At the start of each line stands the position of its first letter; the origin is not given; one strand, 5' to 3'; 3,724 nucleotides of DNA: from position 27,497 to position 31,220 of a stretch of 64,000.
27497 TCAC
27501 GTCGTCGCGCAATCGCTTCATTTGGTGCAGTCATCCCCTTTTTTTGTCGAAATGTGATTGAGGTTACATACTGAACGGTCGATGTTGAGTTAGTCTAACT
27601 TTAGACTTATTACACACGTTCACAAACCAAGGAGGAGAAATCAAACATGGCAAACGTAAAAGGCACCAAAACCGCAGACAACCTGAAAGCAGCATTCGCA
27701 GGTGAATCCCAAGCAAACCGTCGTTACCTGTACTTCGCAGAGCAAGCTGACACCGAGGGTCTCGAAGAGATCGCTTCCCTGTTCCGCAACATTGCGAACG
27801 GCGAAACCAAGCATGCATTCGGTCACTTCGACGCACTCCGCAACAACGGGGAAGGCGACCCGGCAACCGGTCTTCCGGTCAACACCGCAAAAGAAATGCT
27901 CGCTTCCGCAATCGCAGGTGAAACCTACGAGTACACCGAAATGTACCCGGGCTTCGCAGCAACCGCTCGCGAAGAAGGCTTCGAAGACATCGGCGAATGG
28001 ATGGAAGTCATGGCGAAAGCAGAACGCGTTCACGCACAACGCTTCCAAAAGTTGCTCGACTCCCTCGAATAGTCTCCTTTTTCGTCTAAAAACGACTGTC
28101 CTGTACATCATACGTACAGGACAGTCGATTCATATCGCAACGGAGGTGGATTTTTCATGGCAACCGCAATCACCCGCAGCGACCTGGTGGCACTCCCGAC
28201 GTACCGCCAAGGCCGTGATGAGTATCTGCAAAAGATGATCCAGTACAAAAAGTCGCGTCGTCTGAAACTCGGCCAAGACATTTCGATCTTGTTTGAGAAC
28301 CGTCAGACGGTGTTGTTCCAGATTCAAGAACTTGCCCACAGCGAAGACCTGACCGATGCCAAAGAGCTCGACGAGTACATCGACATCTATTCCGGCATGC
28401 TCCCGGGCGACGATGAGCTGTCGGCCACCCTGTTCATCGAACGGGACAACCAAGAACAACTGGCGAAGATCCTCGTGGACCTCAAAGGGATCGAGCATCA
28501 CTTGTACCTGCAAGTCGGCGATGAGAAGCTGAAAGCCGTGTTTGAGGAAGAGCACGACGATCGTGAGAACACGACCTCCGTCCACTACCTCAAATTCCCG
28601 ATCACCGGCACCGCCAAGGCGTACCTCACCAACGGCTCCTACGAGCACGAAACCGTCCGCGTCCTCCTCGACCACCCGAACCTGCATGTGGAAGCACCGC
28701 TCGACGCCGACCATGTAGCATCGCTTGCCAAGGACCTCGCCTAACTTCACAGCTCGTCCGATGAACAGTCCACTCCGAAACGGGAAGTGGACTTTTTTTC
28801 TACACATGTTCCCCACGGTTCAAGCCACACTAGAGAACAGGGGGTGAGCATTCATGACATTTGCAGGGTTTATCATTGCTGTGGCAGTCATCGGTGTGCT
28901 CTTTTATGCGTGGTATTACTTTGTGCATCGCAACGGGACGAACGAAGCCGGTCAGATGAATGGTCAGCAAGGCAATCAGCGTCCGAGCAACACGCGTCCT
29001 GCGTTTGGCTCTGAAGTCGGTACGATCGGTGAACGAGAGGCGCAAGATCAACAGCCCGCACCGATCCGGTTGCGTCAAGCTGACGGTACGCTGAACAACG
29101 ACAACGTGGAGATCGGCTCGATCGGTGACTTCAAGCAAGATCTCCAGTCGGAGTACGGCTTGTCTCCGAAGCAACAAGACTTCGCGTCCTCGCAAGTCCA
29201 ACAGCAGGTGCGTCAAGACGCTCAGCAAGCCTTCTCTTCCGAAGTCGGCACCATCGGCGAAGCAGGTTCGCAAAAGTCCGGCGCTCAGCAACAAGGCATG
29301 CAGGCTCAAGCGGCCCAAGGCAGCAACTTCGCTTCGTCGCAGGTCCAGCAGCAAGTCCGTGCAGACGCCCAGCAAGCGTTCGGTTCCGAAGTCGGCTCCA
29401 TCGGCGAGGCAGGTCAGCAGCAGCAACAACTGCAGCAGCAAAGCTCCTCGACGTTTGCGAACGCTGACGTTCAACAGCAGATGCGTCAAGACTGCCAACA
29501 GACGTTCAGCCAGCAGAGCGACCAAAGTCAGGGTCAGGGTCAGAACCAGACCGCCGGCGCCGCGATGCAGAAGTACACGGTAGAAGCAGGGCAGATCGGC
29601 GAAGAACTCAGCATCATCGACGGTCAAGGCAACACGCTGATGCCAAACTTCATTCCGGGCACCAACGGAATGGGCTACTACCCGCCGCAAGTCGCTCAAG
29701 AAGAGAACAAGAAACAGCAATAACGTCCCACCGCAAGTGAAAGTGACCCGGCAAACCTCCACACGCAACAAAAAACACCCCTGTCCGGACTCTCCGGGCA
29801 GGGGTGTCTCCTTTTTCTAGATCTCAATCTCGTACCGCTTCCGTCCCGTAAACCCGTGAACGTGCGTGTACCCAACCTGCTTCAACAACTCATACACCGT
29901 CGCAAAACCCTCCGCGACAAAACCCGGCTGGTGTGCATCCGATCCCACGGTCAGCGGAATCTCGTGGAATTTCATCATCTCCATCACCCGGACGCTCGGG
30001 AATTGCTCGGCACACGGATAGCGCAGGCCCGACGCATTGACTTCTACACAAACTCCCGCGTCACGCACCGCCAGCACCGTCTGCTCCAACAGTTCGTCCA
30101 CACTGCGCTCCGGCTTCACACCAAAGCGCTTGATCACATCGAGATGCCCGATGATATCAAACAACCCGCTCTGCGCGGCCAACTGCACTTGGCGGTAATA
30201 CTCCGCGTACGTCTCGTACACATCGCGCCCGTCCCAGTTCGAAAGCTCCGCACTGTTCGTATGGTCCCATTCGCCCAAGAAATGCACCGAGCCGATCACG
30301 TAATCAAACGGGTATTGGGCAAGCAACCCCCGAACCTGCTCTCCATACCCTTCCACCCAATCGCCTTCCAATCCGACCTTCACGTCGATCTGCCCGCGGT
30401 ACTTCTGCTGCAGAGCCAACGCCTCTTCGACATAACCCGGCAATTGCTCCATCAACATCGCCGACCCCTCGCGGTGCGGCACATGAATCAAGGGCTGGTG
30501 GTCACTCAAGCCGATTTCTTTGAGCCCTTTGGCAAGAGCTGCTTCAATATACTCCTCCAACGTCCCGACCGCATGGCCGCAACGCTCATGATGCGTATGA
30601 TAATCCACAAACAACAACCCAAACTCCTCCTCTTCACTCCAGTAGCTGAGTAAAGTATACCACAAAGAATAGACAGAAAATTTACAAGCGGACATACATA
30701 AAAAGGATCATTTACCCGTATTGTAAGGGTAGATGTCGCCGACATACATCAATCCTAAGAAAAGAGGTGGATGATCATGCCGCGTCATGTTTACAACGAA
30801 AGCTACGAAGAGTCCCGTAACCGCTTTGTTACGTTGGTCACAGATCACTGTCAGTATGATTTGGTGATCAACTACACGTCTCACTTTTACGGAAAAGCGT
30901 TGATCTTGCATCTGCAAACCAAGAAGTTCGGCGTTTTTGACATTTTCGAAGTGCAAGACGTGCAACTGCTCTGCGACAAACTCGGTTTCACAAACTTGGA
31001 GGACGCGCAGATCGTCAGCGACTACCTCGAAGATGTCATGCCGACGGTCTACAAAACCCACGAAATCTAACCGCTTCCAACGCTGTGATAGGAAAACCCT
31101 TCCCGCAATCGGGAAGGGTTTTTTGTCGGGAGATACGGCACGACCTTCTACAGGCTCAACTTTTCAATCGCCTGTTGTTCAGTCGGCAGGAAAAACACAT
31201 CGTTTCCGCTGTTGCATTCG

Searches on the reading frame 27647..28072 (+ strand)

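Call 70: search_protein_families(library=pfam, proteins=[window:27647-28072:+], max_evalue=0.001)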
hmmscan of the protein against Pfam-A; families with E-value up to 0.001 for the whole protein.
window:27647-28072:+ (141 aa): 3 families
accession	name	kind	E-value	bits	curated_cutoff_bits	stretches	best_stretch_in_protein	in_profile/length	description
PF02915.23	Rubrerythrin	-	5.8e-27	95.2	22.8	1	11-137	1-137/137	Rubrerythrin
PF00210.30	Ferritin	-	2.4e-08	34.5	24.5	1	11-110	2-109/142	Ferritin-like domain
PF03232.19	COQ7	-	0.0008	19.5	23.5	0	83-139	5-58/169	Ubiquinone biosynthesis protein COQ7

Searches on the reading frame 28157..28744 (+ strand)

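Call 70: search_protein_families(library=pfam, proteins=[window:28157-28744:+], max_evalue=0.001)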
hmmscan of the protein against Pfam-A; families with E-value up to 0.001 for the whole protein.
window:28157-28744:+ (195 aa): 1 family
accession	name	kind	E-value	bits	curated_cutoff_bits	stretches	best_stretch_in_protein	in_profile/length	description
PF12007.14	DUF3501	-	2.5e-58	197.6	25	1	5-194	2-187/187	Protein of unknown function (DUF3501)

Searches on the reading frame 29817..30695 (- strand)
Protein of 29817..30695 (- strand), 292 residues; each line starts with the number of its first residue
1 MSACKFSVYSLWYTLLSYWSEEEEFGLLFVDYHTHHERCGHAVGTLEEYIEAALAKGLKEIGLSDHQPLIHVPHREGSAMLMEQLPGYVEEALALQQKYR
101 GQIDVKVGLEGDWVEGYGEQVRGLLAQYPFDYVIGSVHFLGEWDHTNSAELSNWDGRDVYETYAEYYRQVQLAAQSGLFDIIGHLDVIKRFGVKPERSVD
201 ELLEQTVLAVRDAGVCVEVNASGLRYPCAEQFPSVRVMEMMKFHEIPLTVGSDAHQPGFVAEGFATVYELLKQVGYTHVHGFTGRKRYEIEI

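Call 70: search_protein_families(library=pfam, proteins=[window:29817-30695:-], max_evalue=0.001)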
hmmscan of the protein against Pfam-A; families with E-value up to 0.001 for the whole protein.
window:29817-30695:- (292 aa): 1 family
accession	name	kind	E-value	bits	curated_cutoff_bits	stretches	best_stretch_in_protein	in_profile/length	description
PF02811.25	PHP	-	1.6e-25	90.7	26.4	1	31-221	1-163/164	PHP domain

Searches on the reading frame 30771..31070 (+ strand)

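Call 70: search_protein_families(library=pfam, proteins=[window:30771-31070:+], max_evalue=0.001)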
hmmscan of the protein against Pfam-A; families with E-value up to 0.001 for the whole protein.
window:30771-31070:+ (99 aa): 1 family
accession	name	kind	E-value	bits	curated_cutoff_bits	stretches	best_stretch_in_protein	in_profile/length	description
PF11256.13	SAV0927-like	-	7.5e-15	55.3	25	1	11-87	4-79/80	SAV0927-like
